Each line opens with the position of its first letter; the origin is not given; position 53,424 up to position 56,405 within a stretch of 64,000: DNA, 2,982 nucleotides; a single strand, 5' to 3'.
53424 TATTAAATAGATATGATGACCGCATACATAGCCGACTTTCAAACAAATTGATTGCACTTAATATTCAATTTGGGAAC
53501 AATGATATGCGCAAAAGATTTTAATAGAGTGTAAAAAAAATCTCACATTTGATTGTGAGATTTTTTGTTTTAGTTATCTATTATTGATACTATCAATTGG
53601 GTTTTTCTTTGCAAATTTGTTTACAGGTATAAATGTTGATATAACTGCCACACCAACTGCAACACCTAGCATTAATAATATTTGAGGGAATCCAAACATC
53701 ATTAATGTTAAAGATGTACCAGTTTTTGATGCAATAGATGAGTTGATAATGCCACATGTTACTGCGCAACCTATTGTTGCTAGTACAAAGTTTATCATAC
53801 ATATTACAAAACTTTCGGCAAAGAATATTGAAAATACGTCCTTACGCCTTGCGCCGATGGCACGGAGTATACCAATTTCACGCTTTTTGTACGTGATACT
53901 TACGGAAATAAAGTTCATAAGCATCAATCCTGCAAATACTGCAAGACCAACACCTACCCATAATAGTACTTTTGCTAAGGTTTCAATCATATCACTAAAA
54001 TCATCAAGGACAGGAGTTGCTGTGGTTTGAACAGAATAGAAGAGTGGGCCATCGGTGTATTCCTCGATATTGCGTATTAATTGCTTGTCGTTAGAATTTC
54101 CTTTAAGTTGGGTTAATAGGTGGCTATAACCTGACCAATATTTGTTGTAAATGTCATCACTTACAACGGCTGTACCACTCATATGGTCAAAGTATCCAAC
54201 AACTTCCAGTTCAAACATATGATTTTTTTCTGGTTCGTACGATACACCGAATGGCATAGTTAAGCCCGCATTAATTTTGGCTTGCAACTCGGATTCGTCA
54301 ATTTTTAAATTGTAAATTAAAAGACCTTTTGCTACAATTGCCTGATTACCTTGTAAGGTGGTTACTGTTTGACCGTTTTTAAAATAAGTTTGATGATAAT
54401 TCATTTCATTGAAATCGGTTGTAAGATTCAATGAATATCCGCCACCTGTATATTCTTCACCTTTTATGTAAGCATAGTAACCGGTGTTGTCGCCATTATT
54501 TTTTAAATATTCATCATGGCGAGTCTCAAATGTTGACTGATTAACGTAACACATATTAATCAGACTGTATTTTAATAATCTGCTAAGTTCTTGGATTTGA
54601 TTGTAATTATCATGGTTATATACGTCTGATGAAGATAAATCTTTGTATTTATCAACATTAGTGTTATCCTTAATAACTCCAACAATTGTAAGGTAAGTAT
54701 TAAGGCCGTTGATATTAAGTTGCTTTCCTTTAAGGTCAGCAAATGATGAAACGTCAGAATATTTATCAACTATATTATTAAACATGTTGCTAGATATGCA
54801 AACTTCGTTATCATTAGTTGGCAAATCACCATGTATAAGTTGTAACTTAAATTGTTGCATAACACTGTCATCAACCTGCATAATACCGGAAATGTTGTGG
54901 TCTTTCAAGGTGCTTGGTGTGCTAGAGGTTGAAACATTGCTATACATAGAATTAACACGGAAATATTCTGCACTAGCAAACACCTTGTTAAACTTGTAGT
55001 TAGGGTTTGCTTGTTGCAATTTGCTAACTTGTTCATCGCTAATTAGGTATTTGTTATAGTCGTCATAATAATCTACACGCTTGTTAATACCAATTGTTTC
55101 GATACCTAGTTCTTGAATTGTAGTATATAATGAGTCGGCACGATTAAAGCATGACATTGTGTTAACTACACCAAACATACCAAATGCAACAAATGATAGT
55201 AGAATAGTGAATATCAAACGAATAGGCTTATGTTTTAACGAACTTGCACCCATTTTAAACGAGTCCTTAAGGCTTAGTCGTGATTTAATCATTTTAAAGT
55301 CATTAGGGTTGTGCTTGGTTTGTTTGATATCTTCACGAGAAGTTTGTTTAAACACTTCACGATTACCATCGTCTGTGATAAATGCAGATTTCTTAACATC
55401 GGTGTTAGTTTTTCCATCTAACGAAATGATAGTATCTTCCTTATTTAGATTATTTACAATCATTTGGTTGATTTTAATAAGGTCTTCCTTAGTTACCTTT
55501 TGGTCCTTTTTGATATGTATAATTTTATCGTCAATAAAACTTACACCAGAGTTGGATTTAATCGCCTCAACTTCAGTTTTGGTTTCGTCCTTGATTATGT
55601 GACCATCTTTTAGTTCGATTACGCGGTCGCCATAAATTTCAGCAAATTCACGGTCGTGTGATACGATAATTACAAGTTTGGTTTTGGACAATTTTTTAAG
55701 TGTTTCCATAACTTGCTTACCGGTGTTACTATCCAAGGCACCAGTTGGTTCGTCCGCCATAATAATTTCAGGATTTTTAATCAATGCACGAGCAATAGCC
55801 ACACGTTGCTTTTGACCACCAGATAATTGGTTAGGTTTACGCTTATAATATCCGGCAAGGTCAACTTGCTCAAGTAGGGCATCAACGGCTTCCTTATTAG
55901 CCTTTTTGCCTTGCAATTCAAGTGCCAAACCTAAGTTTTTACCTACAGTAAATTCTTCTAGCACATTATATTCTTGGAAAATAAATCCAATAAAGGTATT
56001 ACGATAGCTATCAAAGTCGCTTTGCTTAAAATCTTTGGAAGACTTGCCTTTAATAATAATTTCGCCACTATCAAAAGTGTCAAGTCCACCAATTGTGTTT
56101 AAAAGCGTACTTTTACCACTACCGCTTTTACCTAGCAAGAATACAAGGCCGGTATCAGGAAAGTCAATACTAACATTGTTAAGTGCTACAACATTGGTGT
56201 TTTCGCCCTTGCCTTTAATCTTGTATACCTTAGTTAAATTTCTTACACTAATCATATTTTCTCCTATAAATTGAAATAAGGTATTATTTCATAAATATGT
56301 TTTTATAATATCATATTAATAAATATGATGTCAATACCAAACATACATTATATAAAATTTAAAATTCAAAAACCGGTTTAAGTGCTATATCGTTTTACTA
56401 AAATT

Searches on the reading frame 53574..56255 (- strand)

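Call 80: search_protein_families(library=pfam, proteins=[window:53574-56255:-], max_evalue=0.00001)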
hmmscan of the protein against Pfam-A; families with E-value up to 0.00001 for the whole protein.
window:53574-56255:- (893 aa): 3 families
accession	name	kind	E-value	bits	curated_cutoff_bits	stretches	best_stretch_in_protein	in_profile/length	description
PF00005.33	ABC_tran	-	1.3e-31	110.4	25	1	25-171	1-136/137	ABC transporter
PF02687.27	FtsX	-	1.1e-17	64.6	25.5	1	769-886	5-120/120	FtsX-like permease C-terminal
PF02463.25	SMC_N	-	4.1e-09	36.6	40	1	34-212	23-208/220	RecF/RecN/SMC N terminal domain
